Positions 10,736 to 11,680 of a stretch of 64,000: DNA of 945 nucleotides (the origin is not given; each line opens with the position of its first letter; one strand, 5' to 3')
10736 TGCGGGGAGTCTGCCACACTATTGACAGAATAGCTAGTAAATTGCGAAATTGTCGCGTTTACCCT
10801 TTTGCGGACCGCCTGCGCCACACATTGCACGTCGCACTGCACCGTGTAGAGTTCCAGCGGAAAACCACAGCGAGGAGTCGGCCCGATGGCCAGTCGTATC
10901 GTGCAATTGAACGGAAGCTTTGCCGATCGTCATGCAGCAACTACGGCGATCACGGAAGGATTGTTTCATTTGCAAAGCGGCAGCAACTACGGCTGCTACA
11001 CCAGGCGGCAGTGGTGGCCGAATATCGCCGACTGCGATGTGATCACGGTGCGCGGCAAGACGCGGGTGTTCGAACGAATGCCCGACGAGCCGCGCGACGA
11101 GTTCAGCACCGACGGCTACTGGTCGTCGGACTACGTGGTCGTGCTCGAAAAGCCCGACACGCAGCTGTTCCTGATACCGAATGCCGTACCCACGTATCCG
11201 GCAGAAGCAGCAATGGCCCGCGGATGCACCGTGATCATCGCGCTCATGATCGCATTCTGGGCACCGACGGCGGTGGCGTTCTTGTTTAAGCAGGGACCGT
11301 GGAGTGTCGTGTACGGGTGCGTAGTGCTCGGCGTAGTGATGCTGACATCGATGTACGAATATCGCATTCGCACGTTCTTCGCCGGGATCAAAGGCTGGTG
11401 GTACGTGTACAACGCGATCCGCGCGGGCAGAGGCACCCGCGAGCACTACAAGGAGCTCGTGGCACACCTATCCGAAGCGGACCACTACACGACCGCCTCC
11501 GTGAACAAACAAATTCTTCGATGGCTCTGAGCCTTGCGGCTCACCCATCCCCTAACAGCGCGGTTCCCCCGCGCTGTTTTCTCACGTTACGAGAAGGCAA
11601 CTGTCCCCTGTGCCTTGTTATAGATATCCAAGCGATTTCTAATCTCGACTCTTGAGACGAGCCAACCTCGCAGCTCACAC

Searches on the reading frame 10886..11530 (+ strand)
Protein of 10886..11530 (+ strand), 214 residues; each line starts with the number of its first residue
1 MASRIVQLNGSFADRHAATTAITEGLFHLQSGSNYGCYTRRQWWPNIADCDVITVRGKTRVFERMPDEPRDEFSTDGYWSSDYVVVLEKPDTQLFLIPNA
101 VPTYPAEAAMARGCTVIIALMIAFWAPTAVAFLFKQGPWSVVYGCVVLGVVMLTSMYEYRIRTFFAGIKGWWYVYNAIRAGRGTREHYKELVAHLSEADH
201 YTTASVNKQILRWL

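Call 25: search_protein_families(library=padloc, proteins=[window:10886-11530:+], max_evalue=0.01)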
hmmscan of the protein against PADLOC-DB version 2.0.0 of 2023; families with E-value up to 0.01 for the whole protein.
window:10886-11530:+ (214 aa): 0 families

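Call 26: search_protein_families(library=pfam, proteins=[window:10886-11530:+], max_evalue=0.01)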
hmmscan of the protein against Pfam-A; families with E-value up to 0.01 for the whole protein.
window:10886-11530:+ (214 aa): 0 families

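Call 35: find_related_loci(query=window:10886-11530:+, collection=metagenome_contigs, flank=8000)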
Query window:10886-11530:+ (214 aa) in metagenome_contigs; peptide patterns used: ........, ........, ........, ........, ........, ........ (x = any residue, [..] = any of these).
71 stretches matched a pattern, but none encodes a relative of the query by tblastn (E <= 1e-3).

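Call 67: find_encoding_contigs(protein=window:10886-11530:+, flank=6000, max_places=10)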
Protein window:10886-11530:+ (214 aa): 14 contigs read that carry it; 10 places shown.
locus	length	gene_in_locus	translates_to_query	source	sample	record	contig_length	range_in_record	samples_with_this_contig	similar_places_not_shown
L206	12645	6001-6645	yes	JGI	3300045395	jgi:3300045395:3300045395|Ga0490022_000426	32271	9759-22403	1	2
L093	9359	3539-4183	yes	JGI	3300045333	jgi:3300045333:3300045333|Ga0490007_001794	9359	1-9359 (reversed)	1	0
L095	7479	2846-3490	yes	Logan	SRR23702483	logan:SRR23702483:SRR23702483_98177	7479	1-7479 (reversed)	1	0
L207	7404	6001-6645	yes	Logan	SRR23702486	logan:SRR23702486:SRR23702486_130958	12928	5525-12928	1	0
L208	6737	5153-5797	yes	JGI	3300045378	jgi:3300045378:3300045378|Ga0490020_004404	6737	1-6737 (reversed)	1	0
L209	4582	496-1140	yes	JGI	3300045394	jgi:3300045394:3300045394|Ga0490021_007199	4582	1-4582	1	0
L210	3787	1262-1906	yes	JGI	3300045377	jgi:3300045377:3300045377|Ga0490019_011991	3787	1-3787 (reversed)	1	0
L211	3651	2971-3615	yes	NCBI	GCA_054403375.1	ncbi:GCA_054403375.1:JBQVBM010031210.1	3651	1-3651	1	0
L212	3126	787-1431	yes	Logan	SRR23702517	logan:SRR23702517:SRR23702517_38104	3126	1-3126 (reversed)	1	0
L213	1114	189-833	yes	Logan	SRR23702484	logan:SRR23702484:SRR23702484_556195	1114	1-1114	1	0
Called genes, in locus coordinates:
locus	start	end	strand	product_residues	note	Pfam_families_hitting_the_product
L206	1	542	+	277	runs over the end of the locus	PF02163:Peptidase_M50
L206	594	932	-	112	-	-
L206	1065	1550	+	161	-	PF08010:Phage_30_3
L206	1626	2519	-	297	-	-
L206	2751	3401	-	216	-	-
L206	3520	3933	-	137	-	-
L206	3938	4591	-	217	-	PF00173:Cyt-b5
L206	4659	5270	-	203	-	PF06094:GGACT, PF13772:AIG2_2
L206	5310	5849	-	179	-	PF23477:zf_Tbcl_2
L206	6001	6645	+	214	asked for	-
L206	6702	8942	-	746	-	PF00082:Peptidase_S8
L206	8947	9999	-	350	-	PF07728:AAA_5 (faint), PF00004:AAA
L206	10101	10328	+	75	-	-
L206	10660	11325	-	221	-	-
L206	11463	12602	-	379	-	PF14790:THDPS_N, PF14789:THDPS_M (weak), PF14602:Hexapep_2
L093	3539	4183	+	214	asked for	-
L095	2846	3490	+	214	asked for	-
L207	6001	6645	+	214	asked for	-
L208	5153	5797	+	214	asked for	-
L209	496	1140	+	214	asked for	-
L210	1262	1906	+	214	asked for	-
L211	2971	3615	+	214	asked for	-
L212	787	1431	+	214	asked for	-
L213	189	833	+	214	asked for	-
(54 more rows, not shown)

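Call 77: search_protein_families(library=phrogs, proteins=[window:10886-11530:+], max_evalue=0.01)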
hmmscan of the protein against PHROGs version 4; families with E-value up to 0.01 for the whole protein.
window:10886-11530:+ (214 aa): 0 families
